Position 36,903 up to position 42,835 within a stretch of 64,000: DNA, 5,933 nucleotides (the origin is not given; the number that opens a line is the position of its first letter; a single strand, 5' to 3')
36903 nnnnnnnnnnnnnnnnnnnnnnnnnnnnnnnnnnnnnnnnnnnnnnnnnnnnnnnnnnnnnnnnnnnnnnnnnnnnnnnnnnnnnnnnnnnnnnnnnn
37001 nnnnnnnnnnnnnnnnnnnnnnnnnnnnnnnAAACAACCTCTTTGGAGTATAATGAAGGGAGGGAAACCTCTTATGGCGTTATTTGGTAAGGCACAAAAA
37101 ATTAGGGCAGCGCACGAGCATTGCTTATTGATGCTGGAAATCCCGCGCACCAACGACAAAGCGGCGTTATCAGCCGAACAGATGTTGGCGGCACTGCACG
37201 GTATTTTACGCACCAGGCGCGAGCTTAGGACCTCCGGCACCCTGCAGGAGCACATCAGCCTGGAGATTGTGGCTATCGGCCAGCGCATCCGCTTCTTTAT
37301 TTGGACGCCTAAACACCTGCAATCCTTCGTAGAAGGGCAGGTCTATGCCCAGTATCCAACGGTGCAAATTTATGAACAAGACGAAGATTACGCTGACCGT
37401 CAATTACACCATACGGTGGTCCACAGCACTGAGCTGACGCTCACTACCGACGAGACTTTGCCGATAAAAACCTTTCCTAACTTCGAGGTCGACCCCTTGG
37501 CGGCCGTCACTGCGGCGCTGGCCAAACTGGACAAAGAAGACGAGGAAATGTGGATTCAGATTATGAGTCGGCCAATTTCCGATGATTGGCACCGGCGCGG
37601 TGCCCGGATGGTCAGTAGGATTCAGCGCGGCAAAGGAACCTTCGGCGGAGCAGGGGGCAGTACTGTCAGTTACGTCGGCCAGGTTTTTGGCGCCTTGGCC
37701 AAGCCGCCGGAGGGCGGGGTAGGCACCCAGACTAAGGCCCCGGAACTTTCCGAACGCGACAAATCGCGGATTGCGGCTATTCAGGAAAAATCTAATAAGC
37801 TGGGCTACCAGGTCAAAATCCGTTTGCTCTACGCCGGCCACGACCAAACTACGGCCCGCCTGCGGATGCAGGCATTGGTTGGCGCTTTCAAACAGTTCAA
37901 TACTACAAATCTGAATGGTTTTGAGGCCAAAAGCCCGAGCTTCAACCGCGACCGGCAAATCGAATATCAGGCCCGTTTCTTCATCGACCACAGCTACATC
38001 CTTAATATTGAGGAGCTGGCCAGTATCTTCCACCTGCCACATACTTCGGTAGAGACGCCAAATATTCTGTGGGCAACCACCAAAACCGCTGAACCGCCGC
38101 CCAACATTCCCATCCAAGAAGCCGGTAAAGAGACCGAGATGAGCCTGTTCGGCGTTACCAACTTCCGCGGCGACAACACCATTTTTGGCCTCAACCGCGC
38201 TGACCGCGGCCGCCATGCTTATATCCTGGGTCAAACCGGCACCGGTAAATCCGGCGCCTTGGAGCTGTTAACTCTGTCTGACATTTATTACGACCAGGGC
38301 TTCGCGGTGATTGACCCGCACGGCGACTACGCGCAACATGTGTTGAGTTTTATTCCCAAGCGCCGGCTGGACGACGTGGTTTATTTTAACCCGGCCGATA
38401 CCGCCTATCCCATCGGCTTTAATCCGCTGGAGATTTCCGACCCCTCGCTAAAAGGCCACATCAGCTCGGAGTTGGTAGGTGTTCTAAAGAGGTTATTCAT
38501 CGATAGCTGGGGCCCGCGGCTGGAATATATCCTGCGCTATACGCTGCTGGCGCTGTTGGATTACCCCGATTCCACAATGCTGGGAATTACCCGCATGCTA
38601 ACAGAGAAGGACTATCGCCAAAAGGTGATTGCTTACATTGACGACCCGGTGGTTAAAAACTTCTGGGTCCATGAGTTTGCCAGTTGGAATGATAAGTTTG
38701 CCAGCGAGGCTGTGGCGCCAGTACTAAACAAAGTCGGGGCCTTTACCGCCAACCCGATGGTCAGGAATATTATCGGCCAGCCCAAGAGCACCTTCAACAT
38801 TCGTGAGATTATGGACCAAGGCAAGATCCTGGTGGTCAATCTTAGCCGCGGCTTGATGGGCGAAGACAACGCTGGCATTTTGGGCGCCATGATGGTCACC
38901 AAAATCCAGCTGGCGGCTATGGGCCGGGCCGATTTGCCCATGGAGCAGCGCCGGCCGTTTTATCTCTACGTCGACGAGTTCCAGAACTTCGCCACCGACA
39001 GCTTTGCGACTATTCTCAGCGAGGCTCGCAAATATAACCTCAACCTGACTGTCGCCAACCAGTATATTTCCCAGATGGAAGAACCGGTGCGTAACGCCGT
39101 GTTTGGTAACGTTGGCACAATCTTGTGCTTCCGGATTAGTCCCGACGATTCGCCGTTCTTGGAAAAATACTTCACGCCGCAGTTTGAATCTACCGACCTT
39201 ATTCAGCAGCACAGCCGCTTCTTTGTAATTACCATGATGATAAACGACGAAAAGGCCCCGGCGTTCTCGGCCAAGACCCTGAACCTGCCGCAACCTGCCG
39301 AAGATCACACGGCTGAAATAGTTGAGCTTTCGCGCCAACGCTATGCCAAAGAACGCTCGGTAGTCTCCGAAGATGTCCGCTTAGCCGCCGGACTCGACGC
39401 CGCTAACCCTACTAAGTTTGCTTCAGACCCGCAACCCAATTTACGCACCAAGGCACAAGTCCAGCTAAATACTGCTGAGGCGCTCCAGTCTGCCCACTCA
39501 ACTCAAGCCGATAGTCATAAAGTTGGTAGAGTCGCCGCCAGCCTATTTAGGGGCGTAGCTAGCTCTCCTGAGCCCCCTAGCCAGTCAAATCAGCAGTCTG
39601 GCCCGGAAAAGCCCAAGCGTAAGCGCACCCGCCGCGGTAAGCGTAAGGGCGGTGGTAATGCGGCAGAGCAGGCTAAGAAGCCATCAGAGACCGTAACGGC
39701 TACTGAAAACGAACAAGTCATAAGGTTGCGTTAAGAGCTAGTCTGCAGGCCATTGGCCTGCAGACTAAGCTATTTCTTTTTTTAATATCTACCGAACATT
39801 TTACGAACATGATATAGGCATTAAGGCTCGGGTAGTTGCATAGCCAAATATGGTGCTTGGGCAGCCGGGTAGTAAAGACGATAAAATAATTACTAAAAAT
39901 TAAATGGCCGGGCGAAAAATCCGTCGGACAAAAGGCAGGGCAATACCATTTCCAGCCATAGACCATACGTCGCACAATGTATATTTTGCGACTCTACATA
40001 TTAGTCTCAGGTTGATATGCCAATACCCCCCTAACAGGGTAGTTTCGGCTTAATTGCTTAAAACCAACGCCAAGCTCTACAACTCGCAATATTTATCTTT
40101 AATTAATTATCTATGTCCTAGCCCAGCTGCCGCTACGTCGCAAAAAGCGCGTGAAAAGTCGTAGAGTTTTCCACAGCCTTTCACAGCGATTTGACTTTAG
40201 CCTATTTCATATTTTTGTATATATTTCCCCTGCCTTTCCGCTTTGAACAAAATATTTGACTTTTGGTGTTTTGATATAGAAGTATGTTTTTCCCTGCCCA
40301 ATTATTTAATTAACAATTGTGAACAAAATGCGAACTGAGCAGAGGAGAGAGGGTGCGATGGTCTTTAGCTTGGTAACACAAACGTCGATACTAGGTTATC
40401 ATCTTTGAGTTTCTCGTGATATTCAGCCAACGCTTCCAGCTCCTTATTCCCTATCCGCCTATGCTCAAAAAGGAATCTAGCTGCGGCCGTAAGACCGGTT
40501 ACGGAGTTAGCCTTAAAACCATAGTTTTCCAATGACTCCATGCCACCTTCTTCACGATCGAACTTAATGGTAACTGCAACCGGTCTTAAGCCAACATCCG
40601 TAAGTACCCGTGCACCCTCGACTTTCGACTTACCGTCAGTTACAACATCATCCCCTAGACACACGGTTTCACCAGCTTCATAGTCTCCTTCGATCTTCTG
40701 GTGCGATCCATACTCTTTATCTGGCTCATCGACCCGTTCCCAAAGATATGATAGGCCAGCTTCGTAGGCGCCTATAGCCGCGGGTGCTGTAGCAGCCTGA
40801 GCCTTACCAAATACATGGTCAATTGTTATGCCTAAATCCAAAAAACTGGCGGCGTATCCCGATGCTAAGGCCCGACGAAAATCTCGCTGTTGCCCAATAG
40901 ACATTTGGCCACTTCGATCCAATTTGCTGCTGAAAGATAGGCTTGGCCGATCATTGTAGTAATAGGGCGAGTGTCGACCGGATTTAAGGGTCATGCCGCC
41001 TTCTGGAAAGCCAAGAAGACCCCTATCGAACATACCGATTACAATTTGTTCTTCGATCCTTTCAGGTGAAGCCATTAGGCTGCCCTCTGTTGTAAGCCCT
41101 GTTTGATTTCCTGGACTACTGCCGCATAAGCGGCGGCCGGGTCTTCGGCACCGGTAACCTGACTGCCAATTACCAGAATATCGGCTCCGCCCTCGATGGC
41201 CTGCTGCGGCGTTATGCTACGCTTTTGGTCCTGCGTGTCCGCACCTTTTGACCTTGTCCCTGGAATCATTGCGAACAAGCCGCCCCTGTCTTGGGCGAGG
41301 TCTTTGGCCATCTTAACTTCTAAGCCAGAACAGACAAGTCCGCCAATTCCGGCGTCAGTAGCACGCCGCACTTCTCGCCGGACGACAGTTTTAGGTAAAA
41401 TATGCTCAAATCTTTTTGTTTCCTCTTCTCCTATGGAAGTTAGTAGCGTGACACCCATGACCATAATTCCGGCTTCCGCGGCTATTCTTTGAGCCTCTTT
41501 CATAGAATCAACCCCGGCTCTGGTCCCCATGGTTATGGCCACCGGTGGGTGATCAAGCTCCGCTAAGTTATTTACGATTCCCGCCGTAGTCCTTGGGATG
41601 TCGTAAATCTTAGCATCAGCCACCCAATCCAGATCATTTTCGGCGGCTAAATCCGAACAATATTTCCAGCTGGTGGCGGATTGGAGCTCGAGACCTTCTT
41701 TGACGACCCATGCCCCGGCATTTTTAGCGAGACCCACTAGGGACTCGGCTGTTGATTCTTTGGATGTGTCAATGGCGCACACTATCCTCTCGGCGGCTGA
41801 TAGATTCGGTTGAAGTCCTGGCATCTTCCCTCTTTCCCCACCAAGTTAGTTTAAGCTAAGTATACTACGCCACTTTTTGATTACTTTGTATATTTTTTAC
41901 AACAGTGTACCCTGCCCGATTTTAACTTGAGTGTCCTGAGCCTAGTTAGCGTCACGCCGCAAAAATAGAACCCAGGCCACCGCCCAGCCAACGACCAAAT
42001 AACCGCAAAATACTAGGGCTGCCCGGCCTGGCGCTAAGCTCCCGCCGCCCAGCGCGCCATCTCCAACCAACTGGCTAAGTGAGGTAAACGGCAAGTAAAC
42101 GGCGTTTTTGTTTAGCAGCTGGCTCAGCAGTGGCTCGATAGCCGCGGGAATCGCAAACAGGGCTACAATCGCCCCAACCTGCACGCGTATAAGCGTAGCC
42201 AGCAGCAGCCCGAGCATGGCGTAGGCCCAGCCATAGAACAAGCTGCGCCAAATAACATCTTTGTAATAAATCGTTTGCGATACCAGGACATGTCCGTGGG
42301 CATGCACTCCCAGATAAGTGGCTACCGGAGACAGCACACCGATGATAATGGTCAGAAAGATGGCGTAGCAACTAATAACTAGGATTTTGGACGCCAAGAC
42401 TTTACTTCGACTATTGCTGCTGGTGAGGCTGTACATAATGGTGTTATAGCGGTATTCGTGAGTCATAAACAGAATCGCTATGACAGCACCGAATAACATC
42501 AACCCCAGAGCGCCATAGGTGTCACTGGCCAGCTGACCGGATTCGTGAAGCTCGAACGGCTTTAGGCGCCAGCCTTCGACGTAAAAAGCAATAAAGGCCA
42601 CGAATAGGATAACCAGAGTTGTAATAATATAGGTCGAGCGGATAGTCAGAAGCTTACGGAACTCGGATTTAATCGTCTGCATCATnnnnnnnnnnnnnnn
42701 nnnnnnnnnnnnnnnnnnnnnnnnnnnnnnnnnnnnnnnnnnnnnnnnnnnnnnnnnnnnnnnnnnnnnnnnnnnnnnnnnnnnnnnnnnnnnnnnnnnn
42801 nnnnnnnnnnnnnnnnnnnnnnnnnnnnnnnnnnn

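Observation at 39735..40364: Probable replication terminus: convergence of gene orientation with a dif-like site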

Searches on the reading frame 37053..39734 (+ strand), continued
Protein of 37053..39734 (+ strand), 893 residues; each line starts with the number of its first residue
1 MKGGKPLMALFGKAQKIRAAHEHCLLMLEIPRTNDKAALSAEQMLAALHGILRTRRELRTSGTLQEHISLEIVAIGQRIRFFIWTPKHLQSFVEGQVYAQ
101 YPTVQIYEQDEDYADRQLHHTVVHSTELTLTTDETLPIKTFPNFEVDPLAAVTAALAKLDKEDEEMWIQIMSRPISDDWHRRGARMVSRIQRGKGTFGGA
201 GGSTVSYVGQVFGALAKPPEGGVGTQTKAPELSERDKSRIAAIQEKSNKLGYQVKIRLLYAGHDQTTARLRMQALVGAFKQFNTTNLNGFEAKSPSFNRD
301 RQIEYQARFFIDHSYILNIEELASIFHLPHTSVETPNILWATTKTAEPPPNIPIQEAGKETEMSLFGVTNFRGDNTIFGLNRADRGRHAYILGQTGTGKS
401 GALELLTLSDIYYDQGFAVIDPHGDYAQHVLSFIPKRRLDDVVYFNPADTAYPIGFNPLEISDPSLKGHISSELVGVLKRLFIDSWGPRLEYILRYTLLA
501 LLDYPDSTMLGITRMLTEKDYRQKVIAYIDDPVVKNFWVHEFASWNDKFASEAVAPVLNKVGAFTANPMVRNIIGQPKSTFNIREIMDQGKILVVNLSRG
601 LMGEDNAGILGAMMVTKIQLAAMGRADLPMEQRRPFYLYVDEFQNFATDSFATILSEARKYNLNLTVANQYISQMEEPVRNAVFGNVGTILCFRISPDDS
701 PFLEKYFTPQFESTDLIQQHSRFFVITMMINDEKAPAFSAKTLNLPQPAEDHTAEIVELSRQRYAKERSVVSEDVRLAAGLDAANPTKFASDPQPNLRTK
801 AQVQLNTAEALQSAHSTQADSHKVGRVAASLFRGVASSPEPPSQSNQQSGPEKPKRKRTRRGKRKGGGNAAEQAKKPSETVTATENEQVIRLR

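Call 72: search_protein_families(library=ncbifam, proteins=[L051:5725-6675:-, L176:4001-4936:+, L183:4001-4933:+, L185:4001-5026:+, L188:4001-4903:+, L192:4001-4873:+], max_evalue=1e-10)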
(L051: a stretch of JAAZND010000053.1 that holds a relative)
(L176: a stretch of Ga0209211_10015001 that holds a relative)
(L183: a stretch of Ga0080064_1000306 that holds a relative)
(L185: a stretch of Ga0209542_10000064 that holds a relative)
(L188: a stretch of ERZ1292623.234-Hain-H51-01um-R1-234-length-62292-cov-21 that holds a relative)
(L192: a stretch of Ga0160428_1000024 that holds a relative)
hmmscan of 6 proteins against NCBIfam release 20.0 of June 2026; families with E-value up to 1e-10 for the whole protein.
L051:5725-6675:- (316 aa): 10 families
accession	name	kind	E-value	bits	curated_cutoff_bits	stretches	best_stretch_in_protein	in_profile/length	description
TIGR02225.1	recomb_XerD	equivalog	5.2e-73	245.9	329.6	1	14-312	1-288/290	site-specific tyrosine recombinase XerD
TIGR02224.1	recomb_XerC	equivalog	1.6e-71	241.1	335.15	1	14-314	1-293/295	tyrosine recombinase XerC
NF001399.0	PRK00283.1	subfamily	4e-71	239.7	279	1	10-313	6-298/300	tyrosine recombinase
NF040815.2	recomb_XerA_Arch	equivalog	5.6e-62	209.7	220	1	14-306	1-262/263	site-specific tyrosine recombinase/integron integrase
NF002331.0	PRK01287.1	subfamily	4.8e-56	190.3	371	1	9-314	26-328/365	site-specific tyrosine recombinase XerC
NF003462.0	PRK05084.1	equivalog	5.3e-40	137.2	267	1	143-310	192-356/360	tyrosine recombinase XerS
TIGR02249.1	integrase_gron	subfamily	4.6e-31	108.3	265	1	212-307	213-309/315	integron integrase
NF011946.0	PRK15417.1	equivalog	6.9e-19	68.2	435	1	234-306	251-323/337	integron integrase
NF007370.0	PRK09870.1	subfamily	6e-13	48.9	221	1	117-313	4-194/200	tyrosine-type DNA invertase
NF007371.0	PRK09871.1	subfamily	1.8e-11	44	222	1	137-309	17-185/198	tyrosine-type DNA invertase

L176:4001-4936:+ (312 aa): 8 families
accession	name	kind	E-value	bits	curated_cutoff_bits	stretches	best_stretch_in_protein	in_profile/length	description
NF001399.0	PRK00283.1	subfamily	2e-74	250.5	279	1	9-309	8-298/300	tyrosine recombinase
TIGR02225.1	recomb_XerD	equivalog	3.4e-74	249.8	329.6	1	12-308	2-288/290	site-specific tyrosine recombinase XerD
TIGR02224.1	recomb_XerC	equivalog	2.4e-71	240.5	335.15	1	12-309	2-292/295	tyrosine recombinase XerC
NF002331.0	PRK01287.1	subfamily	6.8e-64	216.1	371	1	7-307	27-325/365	site-specific tyrosine recombinase XerC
NF040815.2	recomb_XerA_Arch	equivalog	6.7e-61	206.1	220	1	12-302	2-262/263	site-specific tyrosine recombinase/integron integrase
NF003462.0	PRK05084.1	equivalog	1.6e-37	129.1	267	1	138-306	192-356/360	tyrosine recombinase XerS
TIGR02249.1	integrase_gron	subfamily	2e-34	119.4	265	2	199-302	204-308/315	integron integrase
NF011946.0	PRK15417.1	equivalog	2.7e-17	62.9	435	1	211-298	232-319/337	integron integrase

L183:4001-4933:+ (311 aa): 10 families
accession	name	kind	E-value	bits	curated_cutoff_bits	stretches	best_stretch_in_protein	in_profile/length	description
TIGR02224.1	recomb_XerC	equivalog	8.5e-79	265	335.15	1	11-308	1-291/295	tyrosine recombinase XerC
NF001399.0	PRK00283.1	subfamily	1.5e-77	260.8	279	1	10-307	9-296/300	tyrosine recombinase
TIGR02225.1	recomb_XerD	equivalog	2.2e-77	260.2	329.6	1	11-307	1-287/290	site-specific tyrosine recombinase XerD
NF040815.2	recomb_XerA_Arch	equivalog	1.4e-69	234.6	220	1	12-302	2-262/263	site-specific tyrosine recombinase/integron integrase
NF002331.0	PRK01287.1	subfamily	1.8e-46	158.8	371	1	6-307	23-325/365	site-specific tyrosine recombinase XerC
NF003462.0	PRK05084.1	equivalog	1.4e-42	145.7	267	1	140-307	195-357/360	tyrosine recombinase XerS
TIGR02249.1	integrase_gron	subfamily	2.2e-36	125.8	265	1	221-303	228-309/315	integron integrase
NF011946.0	PRK15417.1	equivalog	5.5e-21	75.1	435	1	230-296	252-317/337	integron integrase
NF007371.0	PRK09871.1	subfamily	2.2e-15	56.7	222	1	118-301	5-181/198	tyrosine-type DNA invertase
NF007370.0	PRK09870.1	subfamily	2.6e-12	46.8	221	1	113-296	6-181/200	tyrosine-type DNA invertase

L185:4001-5026:+ (342 aa): 10 families
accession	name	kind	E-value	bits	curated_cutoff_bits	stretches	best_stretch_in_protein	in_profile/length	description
TIGR02225.1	recomb_XerD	equivalog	2.2e-72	243.8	329.6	1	88-342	37-287/290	site-specific tyrosine recombinase XerD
NF001399.0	PRK00283.1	subfamily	2.1e-71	240.6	279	1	88-342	47-296/300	tyrosine recombinase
TIGR02224.1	recomb_XerC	equivalog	6.7e-71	239.1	335.15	1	6-342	1-290/295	tyrosine recombinase XerC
NF040815.2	recomb_XerA_Arch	equivalog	1.3e-65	221.6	220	1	89-337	35-262/263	site-specific tyrosine recombinase/integron integrase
NF002331.0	PRK01287.1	subfamily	5e-44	150.7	371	1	105-342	91-325/365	site-specific tyrosine recombinase XerC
NF003462.0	PRK05084.1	equivalog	1.3e-36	126.1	267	1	174-340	195-355/360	tyrosine recombinase XerS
TIGR02249.1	integrase_gron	subfamily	4.7e-33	114.9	265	1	264-337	236-308/315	integron integrase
NF011946.0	PRK15417.1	equivalog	4.3e-22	78.7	435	1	268-331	255-317/337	integron integrase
NF007371.0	PRK09871.1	subfamily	1.4e-13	50.8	222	1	153-332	6-177/198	tyrosine-type DNA invertase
NF007370.0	PRK09870.1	subfamily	6e-11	42.3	221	0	147-329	6-179/200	tyrosine-type DNA invertase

L188:4001-4903:+ (301 aa): 8 families
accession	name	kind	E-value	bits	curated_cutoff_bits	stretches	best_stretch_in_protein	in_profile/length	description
TIGR02224.1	recomb_XerC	equivalog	5.6e-61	206.5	335.15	1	3-301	2-290/295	tyrosine recombinase XerC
TIGR02225.1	recomb_XerD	equivalog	3.6e-56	190.6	329.6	1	3-301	2-287/290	site-specific tyrosine recombinase XerD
NF001399.0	PRK00283.1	subfamily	1.2e-52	179.1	279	1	4-301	12-296/300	tyrosine recombinase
NF040815.2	recomb_XerA_Arch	equivalog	3.5e-51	174.3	220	1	2-296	1-262/263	site-specific tyrosine recombinase/integron integrase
NF002331.0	PRK01287.1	subfamily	1e-38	133.3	371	1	3-301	32-325/365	site-specific tyrosine recombinase XerC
NF003462.0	PRK05084.1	equivalog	3.9e-28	98.2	267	1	133-299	188-355/360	tyrosine recombinase XerS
TIGR02249.1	integrase_gron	subfamily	1.1e-21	77.5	265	1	217-297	229-309/315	integron integrase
NF011946.0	PRK15417.1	equivalog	3.4e-11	42.9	435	0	224-289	251-316/337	integron integrase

L192:4001-4873:+ (291 aa): 9 families
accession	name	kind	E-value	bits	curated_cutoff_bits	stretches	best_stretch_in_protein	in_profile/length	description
TIGR02224.1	recomb_XerC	equivalog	4.6e-91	305.3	335.15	1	2-291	2-292/295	tyrosine recombinase XerC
TIGR02225.1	recomb_XerD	equivalog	2.4e-78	263.4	329.6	1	2-291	2-289/290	site-specific tyrosine recombinase XerD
NF001399.0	PRK00283.1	subfamily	4e-75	252.8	279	1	2-291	11-298/300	tyrosine recombinase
NF040815.2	recomb_XerA_Arch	equivalog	5.7e-60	203.1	220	1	2-285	2-263/263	site-specific tyrosine recombinase/integron integrase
NF002331.0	PRK01287.1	subfamily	5.8e-47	160.4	371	1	64-290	98-326/365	site-specific tyrosine recombinase XerC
TIGR02249.1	integrase_gron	subfamily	8e-33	114.1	265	2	6-196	8-185/315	integron integrase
NF003462.0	PRK05084.1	equivalog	8.4e-31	107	267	1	128-288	195-356/360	tyrosine recombinase XerS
NF011946.0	PRK15417.1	equivalog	3.7e-19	69.1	435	0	214-276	253-315/337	integron integrase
NF007371.0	PRK09871.1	subfamily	2.2e-16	60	222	1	107-277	7-175/198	tyrosine-type DNA invertase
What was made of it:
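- Closest known: Single-recombinase systems: XerS/difSL. Same: The linked recombinases score equally as XerC and XerD, and two of them pass the archaeal XerA model cut-off (call 72).
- A Xer-family gene, not a phage-integrase type, is linked to the site in Microgenomates (call 72).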

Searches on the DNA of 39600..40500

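Call 18: search_rna_families(source=window, start=39600, end=40500, threshold=evalue, max_evalue=10)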
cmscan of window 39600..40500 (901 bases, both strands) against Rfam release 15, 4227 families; matches with E-value up to 10: 3.
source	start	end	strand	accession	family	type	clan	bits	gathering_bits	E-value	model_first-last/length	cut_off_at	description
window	40145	40193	+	RF03210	mir-7359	Gene; miRNA;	-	16.3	90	7.6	1-56/56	no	mir-7359 microRNA precursor family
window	39736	39773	+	RF04106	mir-1303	Gene; miRNA;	-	15.4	107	9.8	1-85/85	no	mir-1303 microRNA precursor family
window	39670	39718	-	RF00630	P26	Gene;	-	14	36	5.2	1-66/66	no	Pseudomonas sRNA P26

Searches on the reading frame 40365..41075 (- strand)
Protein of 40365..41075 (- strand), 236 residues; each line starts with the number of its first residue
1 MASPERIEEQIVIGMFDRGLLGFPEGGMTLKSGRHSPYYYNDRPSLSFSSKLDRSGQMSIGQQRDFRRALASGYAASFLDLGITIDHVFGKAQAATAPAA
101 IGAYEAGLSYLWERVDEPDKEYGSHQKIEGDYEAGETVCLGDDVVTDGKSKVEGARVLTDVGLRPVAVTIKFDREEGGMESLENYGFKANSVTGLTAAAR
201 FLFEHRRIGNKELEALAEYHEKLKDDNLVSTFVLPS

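Call 8: search_protein_families(library=pfam, proteins=[window:40365-41075:-])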
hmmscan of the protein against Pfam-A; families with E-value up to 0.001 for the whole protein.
window:40365-41075:- (236 aa): 0 families

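Call 11: find_encoding_contigs(protein=window:40365-41075:-, flank=10000, max_places=10)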
Protein window:40365-41075:- (236 aa): 5 contigs read that carry it; 3 places shown.
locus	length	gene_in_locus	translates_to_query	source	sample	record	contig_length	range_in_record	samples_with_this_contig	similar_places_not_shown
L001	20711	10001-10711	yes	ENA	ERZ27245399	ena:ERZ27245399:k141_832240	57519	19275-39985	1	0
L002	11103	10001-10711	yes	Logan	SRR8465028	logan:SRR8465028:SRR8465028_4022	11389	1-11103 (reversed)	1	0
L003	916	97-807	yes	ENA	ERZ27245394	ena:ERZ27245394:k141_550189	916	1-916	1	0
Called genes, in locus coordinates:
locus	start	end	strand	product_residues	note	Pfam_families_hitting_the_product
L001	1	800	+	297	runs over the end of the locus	PF01795:Methyltransf_5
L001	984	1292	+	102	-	-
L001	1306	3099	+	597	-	PF03717:PBP_dimer, PF00905:Transpeptidase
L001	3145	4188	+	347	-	PF00953:Glycos_transf_4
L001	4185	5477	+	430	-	PF01098:FTSW_RODA_SPOVE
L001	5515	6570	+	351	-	PF03033:Glyco_transf_28, PF04101:Glyco_tran_28_C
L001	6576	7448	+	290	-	-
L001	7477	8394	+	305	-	PF00005:ABC_tran, PF13304:AAA_21 (weak)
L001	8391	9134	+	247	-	PF12679:ABC2_membrane_2 (faint), PF12730:ABC2_membrane_4, PF10920:DUF2705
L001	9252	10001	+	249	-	PF00215:OMPdecase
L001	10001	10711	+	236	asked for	-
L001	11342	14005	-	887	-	PF26449:DUF8128, PF02534:T4SS-DNA_transf (faint), PF01935:DUF87 (weak), PF10412:TrwB_AAD_bind (weak), PF12696:TraG-D_C (faint)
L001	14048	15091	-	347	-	PF05066:HARE-HTH (faint), PF04545:Sigma70_r4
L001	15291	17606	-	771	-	PF01751:Toprim, PF01131:Topoisom_bac, PF13368:Toprim_C_rpt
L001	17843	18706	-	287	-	PF02481:DNA_processg_A, PF18306:LDcluster4 (faint), PF17782:WHD_DprA (weak)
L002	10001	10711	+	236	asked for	-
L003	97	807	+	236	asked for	-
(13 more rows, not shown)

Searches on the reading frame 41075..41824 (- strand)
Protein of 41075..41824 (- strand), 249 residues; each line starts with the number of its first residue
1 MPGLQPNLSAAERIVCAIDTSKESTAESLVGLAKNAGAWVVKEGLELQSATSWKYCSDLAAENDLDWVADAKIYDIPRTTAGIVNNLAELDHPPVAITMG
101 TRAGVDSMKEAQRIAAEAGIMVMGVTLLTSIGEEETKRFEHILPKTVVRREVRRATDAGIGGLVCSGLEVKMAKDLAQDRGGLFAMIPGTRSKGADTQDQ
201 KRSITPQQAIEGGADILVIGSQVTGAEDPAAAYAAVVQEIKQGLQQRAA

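Call 8: search_protein_families(library=pfam, proteins=[window:41075-41824:-])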
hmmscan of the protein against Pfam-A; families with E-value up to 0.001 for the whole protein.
window:41075-41824:- (249 aa): 1 family
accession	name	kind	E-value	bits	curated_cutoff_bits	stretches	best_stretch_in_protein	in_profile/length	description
PF00215.30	OMPdecase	-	1.1e-29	104.4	27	1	13-235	2-220/221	Orotidine 5'-phosphate decarboxylase / HUMPS family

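Call 27: find_encoding_contigs(protein=window:41075-41824:-, flank=10000, max_places=10)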
Protein window:41075-41824:- (249 aa): 4 contigs read that carry it; 2 places shown.
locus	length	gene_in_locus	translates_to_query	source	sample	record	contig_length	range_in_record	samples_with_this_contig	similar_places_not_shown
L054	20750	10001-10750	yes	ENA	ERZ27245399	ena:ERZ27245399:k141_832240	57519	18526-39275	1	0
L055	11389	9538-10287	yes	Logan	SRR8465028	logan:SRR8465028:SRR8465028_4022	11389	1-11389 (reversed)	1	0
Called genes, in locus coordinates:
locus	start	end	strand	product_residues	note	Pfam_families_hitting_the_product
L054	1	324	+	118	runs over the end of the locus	PF02381:MraZ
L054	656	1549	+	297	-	PF01795:Methyltransf_5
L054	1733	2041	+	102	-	-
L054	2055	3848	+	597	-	PF03717:PBP_dimer, PF00905:Transpeptidase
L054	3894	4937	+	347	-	PF00953:Glycos_transf_4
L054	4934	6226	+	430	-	PF01098:FTSW_RODA_SPOVE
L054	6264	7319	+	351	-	PF03033:Glyco_transf_28, PF04101:Glyco_tran_28_C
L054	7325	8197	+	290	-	-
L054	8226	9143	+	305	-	PF00005:ABC_tran, PF13304:AAA_21 (weak)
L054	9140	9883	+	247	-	PF12679:ABC2_membrane_2 (faint), PF12730:ABC2_membrane_4, PF10920:DUF2705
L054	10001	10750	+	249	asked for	PF00215:OMPdecase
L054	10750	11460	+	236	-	-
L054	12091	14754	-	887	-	PF26449:DUF8128, PF02534:T4SS-DNA_transf (faint), PF01935:DUF87 (weak), PF10412:TrwB_AAD_bind (weak), PF12696:TraG-D_C (faint)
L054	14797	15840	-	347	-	PF05066:HARE-HTH (faint), PF04545:Sigma70_r4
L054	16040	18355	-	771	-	PF01751:Toprim, PF01131:Topoisom_bac, PF13368:Toprim_C_rpt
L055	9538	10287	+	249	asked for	PF00215:OMPdecase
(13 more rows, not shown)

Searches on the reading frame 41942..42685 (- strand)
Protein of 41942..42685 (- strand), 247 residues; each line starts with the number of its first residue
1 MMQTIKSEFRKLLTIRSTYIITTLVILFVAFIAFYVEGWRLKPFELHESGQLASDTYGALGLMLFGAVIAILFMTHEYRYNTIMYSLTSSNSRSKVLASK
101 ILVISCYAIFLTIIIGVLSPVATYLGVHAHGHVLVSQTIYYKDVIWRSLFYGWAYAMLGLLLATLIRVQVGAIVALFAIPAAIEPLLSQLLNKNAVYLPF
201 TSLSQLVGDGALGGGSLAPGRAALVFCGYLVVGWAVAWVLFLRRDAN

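Call 8: search_protein_families(library=pfam, proteins=[window:41942-42685:-])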
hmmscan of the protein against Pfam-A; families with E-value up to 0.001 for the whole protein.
window:41942-42685:- (247 aa): 3 families
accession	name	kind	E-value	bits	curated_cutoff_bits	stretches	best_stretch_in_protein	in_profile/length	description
PF12730.13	ABC2_membrane_4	-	3.2e-08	34.2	27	1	5-175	2-168/179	ABC-2 family transporter protein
PF12679.13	ABC2_membrane_2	-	6.2e-08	32.7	27.2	1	5-245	4-282/283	ABC-2 family transporter protein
PF12698.13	ABC2_membrane_3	-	0.00041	20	31.6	1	59-242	169-346/347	ABC-2 family transporter protein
